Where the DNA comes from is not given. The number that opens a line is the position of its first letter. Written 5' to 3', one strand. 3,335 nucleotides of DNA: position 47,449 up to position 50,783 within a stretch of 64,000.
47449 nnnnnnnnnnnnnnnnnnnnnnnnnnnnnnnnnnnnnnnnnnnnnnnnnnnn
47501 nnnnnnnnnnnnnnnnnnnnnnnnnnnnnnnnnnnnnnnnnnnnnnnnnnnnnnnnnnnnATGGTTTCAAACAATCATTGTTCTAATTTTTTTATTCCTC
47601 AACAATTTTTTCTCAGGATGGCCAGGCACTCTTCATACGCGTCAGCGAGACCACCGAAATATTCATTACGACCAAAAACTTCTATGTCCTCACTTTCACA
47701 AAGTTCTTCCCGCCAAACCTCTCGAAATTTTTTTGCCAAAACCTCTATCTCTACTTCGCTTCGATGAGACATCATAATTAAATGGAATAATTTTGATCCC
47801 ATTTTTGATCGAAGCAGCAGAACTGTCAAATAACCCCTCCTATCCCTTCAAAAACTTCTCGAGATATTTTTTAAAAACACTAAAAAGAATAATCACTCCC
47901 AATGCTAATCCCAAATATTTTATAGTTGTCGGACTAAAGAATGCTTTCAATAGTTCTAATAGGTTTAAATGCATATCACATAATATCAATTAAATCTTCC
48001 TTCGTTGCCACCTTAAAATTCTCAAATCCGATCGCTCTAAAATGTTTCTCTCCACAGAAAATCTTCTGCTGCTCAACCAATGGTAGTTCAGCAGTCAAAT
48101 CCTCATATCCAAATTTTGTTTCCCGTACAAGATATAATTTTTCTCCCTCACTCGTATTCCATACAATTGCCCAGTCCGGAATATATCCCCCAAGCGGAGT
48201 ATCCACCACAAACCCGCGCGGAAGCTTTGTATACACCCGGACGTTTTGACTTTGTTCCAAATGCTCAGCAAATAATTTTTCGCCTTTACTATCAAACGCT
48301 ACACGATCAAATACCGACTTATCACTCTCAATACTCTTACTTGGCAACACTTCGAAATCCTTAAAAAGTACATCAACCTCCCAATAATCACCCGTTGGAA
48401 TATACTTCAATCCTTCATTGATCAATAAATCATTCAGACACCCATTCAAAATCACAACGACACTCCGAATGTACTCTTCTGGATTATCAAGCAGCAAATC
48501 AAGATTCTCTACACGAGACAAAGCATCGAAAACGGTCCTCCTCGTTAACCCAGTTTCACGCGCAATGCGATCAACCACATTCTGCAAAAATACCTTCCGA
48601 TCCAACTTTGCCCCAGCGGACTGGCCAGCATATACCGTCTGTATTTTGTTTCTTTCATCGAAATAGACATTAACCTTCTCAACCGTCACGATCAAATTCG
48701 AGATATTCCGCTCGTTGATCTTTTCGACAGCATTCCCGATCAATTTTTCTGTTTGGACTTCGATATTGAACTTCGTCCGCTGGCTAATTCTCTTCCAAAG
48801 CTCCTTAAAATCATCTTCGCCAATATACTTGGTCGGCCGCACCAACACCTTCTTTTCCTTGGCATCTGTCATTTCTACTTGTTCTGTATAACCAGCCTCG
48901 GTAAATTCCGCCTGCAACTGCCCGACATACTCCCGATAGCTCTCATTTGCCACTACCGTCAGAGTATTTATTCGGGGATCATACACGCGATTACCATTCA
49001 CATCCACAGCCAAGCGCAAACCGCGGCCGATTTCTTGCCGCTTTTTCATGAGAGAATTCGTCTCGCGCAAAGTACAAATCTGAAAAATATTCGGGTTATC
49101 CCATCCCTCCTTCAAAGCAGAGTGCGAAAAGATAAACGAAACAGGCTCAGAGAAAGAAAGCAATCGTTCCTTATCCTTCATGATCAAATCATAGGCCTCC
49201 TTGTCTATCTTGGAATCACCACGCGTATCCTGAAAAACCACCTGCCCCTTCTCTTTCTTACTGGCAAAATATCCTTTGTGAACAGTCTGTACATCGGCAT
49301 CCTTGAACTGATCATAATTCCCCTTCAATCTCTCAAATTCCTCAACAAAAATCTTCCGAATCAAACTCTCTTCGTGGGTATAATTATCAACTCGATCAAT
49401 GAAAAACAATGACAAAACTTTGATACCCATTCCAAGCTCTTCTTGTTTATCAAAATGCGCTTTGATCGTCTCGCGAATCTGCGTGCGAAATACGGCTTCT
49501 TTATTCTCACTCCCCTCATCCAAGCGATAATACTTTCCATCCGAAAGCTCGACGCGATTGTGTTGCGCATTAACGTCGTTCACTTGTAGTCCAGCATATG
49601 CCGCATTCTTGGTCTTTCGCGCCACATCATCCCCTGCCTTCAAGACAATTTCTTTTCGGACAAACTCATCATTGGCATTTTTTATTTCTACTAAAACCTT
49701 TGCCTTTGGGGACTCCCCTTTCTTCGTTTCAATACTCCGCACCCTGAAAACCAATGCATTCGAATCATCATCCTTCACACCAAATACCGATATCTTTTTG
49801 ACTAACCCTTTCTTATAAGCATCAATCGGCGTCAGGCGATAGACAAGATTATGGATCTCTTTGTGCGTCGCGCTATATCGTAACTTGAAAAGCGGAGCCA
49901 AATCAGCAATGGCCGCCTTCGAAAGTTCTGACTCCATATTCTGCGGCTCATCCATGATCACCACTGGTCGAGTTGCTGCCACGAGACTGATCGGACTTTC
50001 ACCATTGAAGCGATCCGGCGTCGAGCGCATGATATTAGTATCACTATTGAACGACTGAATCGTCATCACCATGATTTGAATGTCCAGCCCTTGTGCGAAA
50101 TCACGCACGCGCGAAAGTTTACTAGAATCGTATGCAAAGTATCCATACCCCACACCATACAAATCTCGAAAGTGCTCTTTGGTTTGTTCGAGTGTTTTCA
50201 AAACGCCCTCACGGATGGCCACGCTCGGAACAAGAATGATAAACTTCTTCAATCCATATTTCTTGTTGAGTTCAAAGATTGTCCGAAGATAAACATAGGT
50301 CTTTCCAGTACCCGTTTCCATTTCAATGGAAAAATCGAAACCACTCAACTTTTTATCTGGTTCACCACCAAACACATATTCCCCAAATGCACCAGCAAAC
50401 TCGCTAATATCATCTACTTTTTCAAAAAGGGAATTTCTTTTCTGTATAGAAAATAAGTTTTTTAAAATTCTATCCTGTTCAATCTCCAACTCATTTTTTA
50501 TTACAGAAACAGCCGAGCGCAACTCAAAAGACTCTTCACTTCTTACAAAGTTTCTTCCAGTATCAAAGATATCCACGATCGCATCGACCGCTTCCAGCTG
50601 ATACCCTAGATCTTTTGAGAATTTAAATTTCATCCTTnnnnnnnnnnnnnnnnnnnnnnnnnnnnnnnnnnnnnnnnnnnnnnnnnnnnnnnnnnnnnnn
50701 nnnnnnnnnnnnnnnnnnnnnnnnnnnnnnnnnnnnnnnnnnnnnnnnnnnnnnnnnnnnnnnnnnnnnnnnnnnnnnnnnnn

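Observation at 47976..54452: Type III R-M operon with two unknown two-TM membrane proteins wedged between mod and res, plus an AbrB-like putative controller: candidate novel defence module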

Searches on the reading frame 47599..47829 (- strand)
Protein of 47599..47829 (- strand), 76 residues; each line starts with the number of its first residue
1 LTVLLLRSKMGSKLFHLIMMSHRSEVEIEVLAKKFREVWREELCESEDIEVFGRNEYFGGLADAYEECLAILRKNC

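Call 3: search_protein_families(library=pfam, proteins=[window:47599-47829:-], max_evalue=0.1)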
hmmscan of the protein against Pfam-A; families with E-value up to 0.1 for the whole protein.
window:47599-47829:- (76 aa): 1 family
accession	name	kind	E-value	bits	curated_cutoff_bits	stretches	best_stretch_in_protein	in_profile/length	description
PF12977.12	DUF3861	-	0.048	14.3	27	1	10-37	56-83/90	Domain of Unknown Function with PDB structure (DUF3861)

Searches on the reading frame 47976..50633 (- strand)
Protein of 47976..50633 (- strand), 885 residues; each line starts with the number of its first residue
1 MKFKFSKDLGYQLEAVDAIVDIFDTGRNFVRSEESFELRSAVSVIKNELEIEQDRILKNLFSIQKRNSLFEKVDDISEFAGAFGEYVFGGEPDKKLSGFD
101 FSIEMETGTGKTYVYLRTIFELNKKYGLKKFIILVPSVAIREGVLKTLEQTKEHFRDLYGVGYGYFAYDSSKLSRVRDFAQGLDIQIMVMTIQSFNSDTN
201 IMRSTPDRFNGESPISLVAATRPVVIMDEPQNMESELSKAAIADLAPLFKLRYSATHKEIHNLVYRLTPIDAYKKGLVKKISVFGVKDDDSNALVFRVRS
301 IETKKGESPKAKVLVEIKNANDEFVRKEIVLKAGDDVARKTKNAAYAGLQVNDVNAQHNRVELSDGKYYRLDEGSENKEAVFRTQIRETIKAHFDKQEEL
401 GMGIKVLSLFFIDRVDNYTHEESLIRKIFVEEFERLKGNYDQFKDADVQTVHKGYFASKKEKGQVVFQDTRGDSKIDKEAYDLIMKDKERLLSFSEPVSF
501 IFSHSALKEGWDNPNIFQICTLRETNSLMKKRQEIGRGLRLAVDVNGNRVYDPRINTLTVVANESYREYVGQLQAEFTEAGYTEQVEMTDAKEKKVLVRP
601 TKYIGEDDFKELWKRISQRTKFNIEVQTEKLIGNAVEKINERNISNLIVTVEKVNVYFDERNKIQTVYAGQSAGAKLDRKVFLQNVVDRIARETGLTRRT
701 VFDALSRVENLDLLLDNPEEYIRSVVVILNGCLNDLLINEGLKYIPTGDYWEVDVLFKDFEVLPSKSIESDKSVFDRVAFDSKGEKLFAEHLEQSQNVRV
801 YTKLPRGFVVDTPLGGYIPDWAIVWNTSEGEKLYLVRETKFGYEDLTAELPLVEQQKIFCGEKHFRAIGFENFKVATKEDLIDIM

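Call 3: search_protein_families(library=pfam, proteins=[window:47976-50633:-], max_evalue=0.1)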
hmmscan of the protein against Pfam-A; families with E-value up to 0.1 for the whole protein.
window:47976-50633:- (885 aa): 6 families
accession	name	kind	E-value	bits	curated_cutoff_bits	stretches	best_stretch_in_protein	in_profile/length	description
PF19778.5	RE_endonuc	-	1.6e-28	99.1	23.4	1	772-875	2-104/108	Endonuclease domain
PF04851.21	ResIII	-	1.8e-14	54.4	22.5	1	101-258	26-163/164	Type III restriction enzyme, res subunit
PF00270.35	DEAD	-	4.2e-12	46.6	26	1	96-257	12-160/167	DEAD/DEAH box helicase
PF02562.22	PhoH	-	0.0077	16.2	27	0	106-143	27-64/205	PhoH-like protein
PF13551.12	HTH_29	-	0.013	16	28.1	1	687-716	15-46/64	Winged helix-turn helix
PF25312.1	Allergen_Asp_f_4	-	0.053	13.7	27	0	73-111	83-121/174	Allergen Asp f 4-like domain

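Call 4: search_protein_families(library=padloc, proteins=[window:47976-50633:-], max_evalue=0.1)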
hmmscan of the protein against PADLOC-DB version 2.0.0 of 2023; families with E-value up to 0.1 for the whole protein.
window:47976-50633:- (885 aa): 10 families
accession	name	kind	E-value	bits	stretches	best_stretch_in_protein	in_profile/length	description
PDLC03647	REase_III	-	3.1e-225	748.5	2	1-579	1-588/989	Type III restriction enzyme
PDLC03649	REase_III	-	1.1e-83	279.7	2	1-588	3-584/973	Type III restriction enzyme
PDLC03648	REase_III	-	2e-09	34.2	1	502-572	315-382/871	Type III restriction enzyme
PDLC03650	REase_III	-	9.5e-08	28.9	1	497-542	377-422/898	Type III restriction enzyme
PDLC02706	PbeA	-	4.4e-06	23.6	1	104-259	291-433/722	PbeA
PDLC03653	REase_III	-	1.7e-05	21.1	1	488-541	416-469/883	Type III restriction enzyme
PDLC02707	PbeA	-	2.6e-05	21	1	103-258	273-414/672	PbeA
PDLC01729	typeIV_DinG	-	0.00077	16.3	1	103-147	44-88/666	Csf4_0_IVA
PDLC01765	Cas3c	-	0.0021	15.1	1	101-248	186-319/612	-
PDLC01439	typeIV_DinG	-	0.0026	14.5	1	102-155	38-87/575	CAS-IV-A; associated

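Call 5: search_protein_families(library=ncbifam, proteins=[window:47976-50633:-], max_evalue=0.1)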
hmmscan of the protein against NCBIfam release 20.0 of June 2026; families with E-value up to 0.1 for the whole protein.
window:47976-50633:- (885 aa): 6 families
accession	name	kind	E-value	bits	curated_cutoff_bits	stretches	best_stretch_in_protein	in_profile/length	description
NF012027.0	PRK15483.1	equivalog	3.6e-89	299.9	564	2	1-577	1-580/986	type III restriction-modification system endonuclease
NF046055.1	restr_BPTD_3080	equivalog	1.5e-08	33.1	800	1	425-840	508-921/970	BPTD_3080 family restriction endonuclease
NF053632.1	heli_RadD_YejH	equivalog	0.0012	17.2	720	1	497-544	298-345/573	DNA repair helicase RadD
NF004066.1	PRK05580.1-3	equivalog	0.03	12.6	813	1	107-144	280-315/788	primosomal protein N'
TIGR00595.1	priA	equivalog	0.053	12.1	230.35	1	107-150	6-47/509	replication restart helicase PriA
TIGR03117.2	cas_csf4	equivalog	0.064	11.4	400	1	103-155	152-203/800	type IV CRISPR-associated DEAD/DEAH-box helicase Csf4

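Call 64: list_cluster_members(proteins=[P0001, P0036, window:47976-50633:-, window:52385-54271:-])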
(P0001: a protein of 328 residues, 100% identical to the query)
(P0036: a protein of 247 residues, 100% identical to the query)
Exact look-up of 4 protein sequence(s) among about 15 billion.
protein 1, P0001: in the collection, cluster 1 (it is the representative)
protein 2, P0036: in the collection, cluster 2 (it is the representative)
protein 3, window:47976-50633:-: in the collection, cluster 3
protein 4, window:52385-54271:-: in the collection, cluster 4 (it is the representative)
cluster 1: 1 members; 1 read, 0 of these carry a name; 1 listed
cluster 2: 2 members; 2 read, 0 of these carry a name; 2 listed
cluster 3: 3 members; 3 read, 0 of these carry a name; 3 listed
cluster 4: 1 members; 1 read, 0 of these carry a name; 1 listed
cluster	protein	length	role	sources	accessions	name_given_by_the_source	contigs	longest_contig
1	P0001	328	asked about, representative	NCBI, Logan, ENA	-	-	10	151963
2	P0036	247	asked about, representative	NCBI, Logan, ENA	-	-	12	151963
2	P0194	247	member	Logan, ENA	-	-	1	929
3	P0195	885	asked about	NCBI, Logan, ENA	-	-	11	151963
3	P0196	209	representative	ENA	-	-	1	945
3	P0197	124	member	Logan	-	-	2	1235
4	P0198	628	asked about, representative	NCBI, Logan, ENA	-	-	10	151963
